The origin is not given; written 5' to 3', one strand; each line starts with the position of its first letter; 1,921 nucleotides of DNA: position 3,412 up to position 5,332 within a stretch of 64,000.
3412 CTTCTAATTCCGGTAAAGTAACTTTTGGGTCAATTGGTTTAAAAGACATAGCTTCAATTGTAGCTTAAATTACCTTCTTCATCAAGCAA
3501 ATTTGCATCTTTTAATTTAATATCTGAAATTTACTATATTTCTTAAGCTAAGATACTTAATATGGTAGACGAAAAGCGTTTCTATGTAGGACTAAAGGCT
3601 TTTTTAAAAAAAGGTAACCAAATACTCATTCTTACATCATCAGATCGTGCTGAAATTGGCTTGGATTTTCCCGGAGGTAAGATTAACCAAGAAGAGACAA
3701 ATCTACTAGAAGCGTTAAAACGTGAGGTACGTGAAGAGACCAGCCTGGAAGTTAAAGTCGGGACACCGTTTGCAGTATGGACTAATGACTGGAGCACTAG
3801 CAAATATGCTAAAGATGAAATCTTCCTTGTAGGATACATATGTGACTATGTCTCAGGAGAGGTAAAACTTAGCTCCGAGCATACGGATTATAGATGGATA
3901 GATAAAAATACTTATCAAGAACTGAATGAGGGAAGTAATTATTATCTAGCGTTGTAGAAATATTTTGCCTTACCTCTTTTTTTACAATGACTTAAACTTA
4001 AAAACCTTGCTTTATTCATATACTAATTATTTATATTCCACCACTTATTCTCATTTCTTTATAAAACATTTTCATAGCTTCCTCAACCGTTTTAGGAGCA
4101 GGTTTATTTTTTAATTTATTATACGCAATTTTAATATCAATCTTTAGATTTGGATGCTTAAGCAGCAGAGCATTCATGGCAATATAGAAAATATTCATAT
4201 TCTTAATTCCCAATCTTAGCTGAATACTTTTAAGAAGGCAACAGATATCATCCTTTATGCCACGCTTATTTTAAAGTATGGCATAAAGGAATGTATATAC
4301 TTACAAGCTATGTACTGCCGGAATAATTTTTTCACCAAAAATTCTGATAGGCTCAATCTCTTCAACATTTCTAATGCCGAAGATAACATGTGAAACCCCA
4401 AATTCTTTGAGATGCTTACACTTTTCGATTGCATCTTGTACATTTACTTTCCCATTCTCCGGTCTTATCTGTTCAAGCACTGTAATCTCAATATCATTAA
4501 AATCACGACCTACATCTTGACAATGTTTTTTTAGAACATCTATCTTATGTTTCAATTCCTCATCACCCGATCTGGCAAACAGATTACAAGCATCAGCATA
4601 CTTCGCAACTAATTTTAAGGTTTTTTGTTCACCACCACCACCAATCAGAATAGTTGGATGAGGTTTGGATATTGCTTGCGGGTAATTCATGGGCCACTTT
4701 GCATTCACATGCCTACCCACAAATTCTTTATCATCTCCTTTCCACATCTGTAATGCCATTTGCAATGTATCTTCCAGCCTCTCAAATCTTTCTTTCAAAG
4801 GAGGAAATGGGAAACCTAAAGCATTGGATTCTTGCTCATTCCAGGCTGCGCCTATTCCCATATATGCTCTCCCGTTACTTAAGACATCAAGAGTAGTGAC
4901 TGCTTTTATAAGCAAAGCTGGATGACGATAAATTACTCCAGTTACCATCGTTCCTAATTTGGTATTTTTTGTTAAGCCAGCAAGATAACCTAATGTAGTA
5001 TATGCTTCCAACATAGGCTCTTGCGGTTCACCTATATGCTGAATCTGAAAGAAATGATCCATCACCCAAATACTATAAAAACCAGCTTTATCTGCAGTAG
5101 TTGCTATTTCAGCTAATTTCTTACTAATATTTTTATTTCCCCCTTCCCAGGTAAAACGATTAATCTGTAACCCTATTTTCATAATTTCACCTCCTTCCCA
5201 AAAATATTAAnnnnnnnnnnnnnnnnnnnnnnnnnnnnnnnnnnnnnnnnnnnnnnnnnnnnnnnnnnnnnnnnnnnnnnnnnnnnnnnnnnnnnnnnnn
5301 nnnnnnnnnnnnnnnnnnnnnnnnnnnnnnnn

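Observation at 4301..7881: Compact F420 operon (LLM oxidoreductase, cofD, cofE, Fgd-like) in an otherwise reduced, CPR-like genome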

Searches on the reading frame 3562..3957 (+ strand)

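Call 3: search_protein_families(library=pfam, proteins=[window:3562-3957:+], max_evalue=0.01)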
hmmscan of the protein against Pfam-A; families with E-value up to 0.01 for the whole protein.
window:3562-3957:+ (131 aa): 2 families
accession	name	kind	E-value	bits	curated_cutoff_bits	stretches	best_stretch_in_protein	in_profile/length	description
PF00293.34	NUDIX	-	3.4e-13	50.2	21.1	1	17-118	13-118/134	NUDIX domain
PF22327.2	Nudt16-like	-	0.00015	22.2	27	1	34-83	35-81/161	U8 snoRNA-decapping enzyme-like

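Call 4: search_protein_families(library=ncbifam, proteins=[window:3562-3957:+], max_evalue=0.01)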
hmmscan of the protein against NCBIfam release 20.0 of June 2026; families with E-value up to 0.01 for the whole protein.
window:3562-3957:+ (131 aa): 11 families
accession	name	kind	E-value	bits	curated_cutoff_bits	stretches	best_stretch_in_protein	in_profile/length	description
TIGR00586.1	mutt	equivalog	9.6e-09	35.3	97.9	1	12-116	10-109/129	8-oxo-dGTP diphosphatase MutT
NF006530.0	PRK08999.1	equivalog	6.9e-08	31.9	245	1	21-118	20-112/315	Nudix family hydrolase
NF007834.0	PRK10546.1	equivalog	1.1e-07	31.7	156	1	16-116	12-107/135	pyrimidine (deoxy)nucleoside triphosphate diphosphatase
TIGR02705.1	nudix_YtkD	equivalog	5.1e-07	29.4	154.4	1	20-66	35-78/156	RNA deprotection pyrophosphohydrolase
NF012016.0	PRK15472.1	equivalog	5.3e-07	29.4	95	1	36-121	35-125/141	nucleoside triphosphatase NudI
NF008044.0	PRK10776.1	equivalog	6.3e-07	29.3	148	1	20-117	17-109/130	8-oxo-dGTP diphosphatase MutT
NF006961.0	PRK09438.1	equivalog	8.6e-05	22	103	0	19-115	20-126/151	dihydroneopterin triphosphate diphosphatase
NF003791.0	PRK05379.2-3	equivalog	9.1e-05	21.8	409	1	11-65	205-259/340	bifunctional nicotinamide-nucleotide adenylyltransferase/Nudix hydroxylase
NF001937.0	PRK00714.1-4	equivalog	0.00037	20.2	139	1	1-77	1-74/161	RNA pyrophosphohydrolase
NF011963.0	PRK15434.1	subfamily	0.00061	19.5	146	1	27-117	37-133/159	GDP-mannose mannosyl hydrolase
NF003786.0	PRK05379.1-2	equivalog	0.0041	16.4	397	1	19-64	229-274/354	bifunctional nicotinamide-nucleotide adenylyltransferase/Nudix hydroxylase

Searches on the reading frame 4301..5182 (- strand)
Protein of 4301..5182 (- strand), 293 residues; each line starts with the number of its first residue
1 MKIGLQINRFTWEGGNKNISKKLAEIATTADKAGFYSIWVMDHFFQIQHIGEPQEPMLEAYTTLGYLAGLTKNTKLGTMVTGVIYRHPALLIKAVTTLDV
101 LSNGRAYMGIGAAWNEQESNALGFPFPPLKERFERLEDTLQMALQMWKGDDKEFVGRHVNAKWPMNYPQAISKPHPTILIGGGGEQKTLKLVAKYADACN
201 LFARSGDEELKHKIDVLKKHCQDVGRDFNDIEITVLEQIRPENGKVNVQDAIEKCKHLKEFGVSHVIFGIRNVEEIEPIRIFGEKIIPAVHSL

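Call 3: search_protein_families(library=pfam, proteins=[window:4301-5182:-], max_evalue=0.01)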
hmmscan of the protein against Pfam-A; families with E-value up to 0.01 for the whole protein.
window:4301-5182:- (293 aa): 1 family
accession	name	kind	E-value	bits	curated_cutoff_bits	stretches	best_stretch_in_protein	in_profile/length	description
PF00296.26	Bac_luciferase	-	2.6e-39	135.9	27.9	1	21-235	23-224/314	Luciferase-like monooxygenase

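Call 4: search_protein_families(library=ncbifam, proteins=[window:4301-5182:-], max_evalue=0.01)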
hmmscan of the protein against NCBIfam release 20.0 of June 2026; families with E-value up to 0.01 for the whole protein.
window:4301-5182:- (293 aa): 31 families (the best 25 are shown)
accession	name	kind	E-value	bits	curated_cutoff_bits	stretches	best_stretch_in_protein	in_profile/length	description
TIGR03560.1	F420_Rv1855c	subfamily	5.3e-84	281.5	231.4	1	10-235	2-226/227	TIGR03560 family F420-dependent LLM class oxidoreductase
TIGR03619.1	F420_Rv2161c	subfamily_domain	8.7e-43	146.7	166.9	1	25-268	2-245/247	TIGR03619 family F420-dependent LLM class oxidoreductase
TIGR03856.1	F420_MSMEG_2906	subfamily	5.5e-37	127.6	243.7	1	24-271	19-232/249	LLM class F420-dependent oxidoreductase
TIGR03621.1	F420_MSMEG_2516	subfamily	4.8e-31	108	213.15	1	9-237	2-219/295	TIGR03621 family F420-dependent LLM class oxidoreductase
TIGR03571.1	lucif_BA3436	subfamily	5.1e-25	88.4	303.9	1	20-288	30-302/304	TIGR03571 family LLM class oxidoreductase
TIGR03557.1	F420_G6P_family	subfamily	6.2e-20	71.6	210.4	1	20-210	12-194/316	TIGR03557 family F420-dependent LLM class oxidoreductase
TIGR04021.1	LLM_DMSO2_sfnG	equivalog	8.9e-20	71.3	382.95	1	24-228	31-228/350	dimethylsulfone monooxygenase SfnG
TIGR04465.1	ArgArg_F420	equivalog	9.2e-20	71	470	1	21-228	60-259/364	F420-dependent hydroxymycolic acid dehydrogenase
NF002619.0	PRK02271.1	equivalog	2.4e-19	69.8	276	1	20-235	13-209/329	5,10-methylenetetrahydromethanopterin reductase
TIGR03555.1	F420_mer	equivalog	2.8e-19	69.7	348.7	1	20-235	11-208/325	5,10-methylenetetrahydromethanopterin reductase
TIGR03554.1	F420_G6P_DH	equivalog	4.4e-16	58.8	420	1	20-196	15-183/331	glucose-6-phosphate dehydrogenase (coenzyme-F420)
TIGR03860.1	FMN_nitrolo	subfamily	4.1e-13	48.9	279.7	1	22-149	30-162/422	NtaA/DmoA family FMN-dependent monooxygenase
TIGR03564.1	F420_MSMEG_4879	subfamily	1.7e-12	47.5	234.25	1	26-203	4-164/265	TIGR03564 family F420-dependent LLM class oxidoreductase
TIGR03565.1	alk_sulf_monoox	equivalog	2e-12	46.9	518.2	1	59-229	54-220/346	FMNH2-dependent alkanesulfonate monooxygenase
TIGR03559.1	F420_Rv3520c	subfamily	6.5e-12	45.1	335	1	58-169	38-147/325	LLM class F420-dependent oxidoreductase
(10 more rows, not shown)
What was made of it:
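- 4301..5182 (-): LLM2: Rv1855c-family (TIGR03560) F420-dependent LLM oxidoreductase (293 aa). It is the last gene and the most conserved gene of the module. TIGR03560 scores 281.5 against 231.4 (call 4).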

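Call 33: search_solved_structures(query=window:4301-5182:-, max_evalue=1e-10, show_alignments=2)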
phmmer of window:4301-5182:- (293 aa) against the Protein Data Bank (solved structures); distinct sequences matched with E-value up to 1e-10: 7.
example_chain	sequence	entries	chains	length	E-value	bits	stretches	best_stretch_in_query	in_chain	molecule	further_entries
8qpm_A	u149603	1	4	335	5.4e-17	65.4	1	23-236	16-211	5,10-methylenetetrahydromethanopterin reductase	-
8qpl_A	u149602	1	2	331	6.2e-17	65.2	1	22-236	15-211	5,10-methylenetetrahydromethanopterin reductase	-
8qq8_A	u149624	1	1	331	6.3e-17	65.1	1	23-236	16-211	5,10-methylenetetrahydromethanopterin reductase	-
3rao_A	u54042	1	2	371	1.3e-15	60.9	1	26-221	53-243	Putative Luciferase-like Monooxygenase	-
9fp4_A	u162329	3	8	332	1.9e-15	60.3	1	22-205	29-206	F420-dependent hydroxymycolic acid dehydrogenase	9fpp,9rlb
3b4y_A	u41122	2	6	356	8.1e-14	54.9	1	20-185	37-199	PROBABLE F420-DEPENDENT GLUCOSE-6-PHOSPHATE DEHYDROGENASE FGD1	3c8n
5lxe_A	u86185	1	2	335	2.2e-12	50.2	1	21-163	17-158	F420-dependent glucose-6-phosphate dehydrogenase 1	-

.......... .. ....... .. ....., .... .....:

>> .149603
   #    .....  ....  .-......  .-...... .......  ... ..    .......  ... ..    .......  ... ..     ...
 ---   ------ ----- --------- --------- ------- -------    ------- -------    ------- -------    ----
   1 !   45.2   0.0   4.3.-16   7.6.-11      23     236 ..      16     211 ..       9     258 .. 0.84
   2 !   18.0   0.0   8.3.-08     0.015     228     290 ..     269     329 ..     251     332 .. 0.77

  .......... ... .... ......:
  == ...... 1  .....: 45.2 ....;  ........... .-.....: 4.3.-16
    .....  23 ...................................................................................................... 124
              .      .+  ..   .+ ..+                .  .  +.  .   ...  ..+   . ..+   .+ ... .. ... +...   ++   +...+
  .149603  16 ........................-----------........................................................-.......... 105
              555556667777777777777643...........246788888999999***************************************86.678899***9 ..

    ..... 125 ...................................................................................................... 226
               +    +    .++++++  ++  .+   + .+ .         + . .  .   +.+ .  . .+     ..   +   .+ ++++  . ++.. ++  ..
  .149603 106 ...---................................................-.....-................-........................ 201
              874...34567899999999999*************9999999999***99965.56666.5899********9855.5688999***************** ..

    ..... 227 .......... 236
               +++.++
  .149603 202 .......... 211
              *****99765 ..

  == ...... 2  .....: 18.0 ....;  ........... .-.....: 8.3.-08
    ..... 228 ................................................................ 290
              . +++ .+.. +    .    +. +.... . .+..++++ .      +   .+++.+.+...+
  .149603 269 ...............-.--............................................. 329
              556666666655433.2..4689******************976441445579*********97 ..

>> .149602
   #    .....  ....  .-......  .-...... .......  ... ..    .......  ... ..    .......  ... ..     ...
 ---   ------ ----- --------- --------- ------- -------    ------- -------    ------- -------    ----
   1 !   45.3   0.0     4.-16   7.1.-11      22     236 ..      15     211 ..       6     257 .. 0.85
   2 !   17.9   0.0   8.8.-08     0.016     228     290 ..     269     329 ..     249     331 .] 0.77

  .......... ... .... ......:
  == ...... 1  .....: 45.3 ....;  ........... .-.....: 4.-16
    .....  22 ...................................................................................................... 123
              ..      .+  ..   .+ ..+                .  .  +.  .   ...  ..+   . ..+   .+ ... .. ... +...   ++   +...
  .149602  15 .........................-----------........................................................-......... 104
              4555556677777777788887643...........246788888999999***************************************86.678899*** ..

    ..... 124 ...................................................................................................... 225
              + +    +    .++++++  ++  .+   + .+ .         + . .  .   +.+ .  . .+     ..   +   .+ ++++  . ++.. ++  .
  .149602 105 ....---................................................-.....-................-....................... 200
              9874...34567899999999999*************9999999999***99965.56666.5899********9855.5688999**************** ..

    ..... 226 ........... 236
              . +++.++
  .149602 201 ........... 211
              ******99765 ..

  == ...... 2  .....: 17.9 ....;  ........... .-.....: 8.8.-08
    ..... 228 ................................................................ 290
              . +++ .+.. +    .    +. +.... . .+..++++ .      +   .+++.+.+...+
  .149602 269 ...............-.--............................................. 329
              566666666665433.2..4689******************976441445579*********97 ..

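Call 38: find_homologous_proteins(query=window:4301-5182:-, max_evalue=1e-20)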
Query window:4301-5182:- (293 aa): 8000 proteins with E <= 1e-20 among 8000 candidates; the best 120 are listed.
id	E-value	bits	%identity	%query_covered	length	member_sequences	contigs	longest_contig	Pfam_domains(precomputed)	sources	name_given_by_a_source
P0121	3.3e-177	606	88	100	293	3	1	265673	PF00296.27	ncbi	-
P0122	8.6e-139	480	70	100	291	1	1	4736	PF00296.27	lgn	-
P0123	1.2e-134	466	69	100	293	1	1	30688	PF00296.27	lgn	-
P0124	1.8e-133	463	70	100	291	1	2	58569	PF00296.27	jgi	jgi:F420-dependent oxidoreductase-like protein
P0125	3.6e-133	462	68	100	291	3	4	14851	PF00296.27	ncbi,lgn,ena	-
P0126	8.9e-132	457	68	100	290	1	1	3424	PF00296.27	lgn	-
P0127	9.5e-131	454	68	100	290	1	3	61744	PF00296.27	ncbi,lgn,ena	-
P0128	2.9e-130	452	69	100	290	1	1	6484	PF00296.27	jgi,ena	-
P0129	1.3e-129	450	68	100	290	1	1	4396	PF00296.27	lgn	-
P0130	1.6e-129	450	66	100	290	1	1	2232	PF00296.27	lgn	-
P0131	1.6e-129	450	70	100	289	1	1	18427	PF00296.27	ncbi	-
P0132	1.9e-129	449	67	100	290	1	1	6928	PF00296.27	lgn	-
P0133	2.2e-129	449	66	100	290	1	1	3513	PF00296.27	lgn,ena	-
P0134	3.4e-129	449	66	100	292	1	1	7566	PF00296.27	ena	-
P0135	1.4e-128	447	66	99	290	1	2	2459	PF00296.27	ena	-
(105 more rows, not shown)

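Call 47: find_encoding_contigs(protein=P0124, flank=10000, max_places=1)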
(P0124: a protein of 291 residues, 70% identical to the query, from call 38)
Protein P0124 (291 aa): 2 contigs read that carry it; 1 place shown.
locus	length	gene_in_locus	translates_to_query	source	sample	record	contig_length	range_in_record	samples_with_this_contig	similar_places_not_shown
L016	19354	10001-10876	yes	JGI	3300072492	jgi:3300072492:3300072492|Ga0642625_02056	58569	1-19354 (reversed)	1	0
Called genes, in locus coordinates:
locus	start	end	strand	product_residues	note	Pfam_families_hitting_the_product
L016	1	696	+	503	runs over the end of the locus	PF00175:NAD_binding_1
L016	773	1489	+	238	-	PF00072:Response_reg, PF00486:Trans_reg_C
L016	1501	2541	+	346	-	PF00512:HisKA, PF02518:HATPase_c, PF13589:HATPase_c_3 (weak), PF14501:HATPase_c_5 (weak)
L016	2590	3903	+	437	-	PF25919:BSH_CusB (faint), PF00364:Biotin_lipoyl (faint), PF25917:BSH_RND, PF25954:Beta-barrel_RND_2, PF25990:Beta-barrel_YknX, PF25967:RND-MFP_C, PF25975:CzcB_C, PF25989:YknX_C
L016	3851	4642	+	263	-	PF00005:ABC_tran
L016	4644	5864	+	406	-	PF12704:MacB_PCD, PF02687:FtsX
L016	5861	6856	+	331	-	PF13354:Beta-lactamase2, PF00144:Beta-lactamase (faint)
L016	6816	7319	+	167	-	PF18914:DUF5666 (weak)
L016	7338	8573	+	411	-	-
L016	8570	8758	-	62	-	-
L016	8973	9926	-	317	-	PF00296:Bac_luciferase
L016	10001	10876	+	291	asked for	PF00296:Bac_luciferase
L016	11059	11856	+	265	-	PF19458:DUF5995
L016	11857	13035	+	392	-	PF08448:PAS_4, PF13426:PAS_9 (weak), PF00512:HisKA, PF02518:HATPase_c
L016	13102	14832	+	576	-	PF00004:AAA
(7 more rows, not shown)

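Call 73: find_related_loci(query=A2, collection=viral_contigs, flank=8000)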
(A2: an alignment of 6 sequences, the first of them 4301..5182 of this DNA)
Query A2 (293 aa) in viral_contigs; peptide patterns used: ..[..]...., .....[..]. (x = any residue, [..] = any of these).
19 stretches matched a pattern, but none encodes a relative of the query by tblastn (E <= 1e-3).
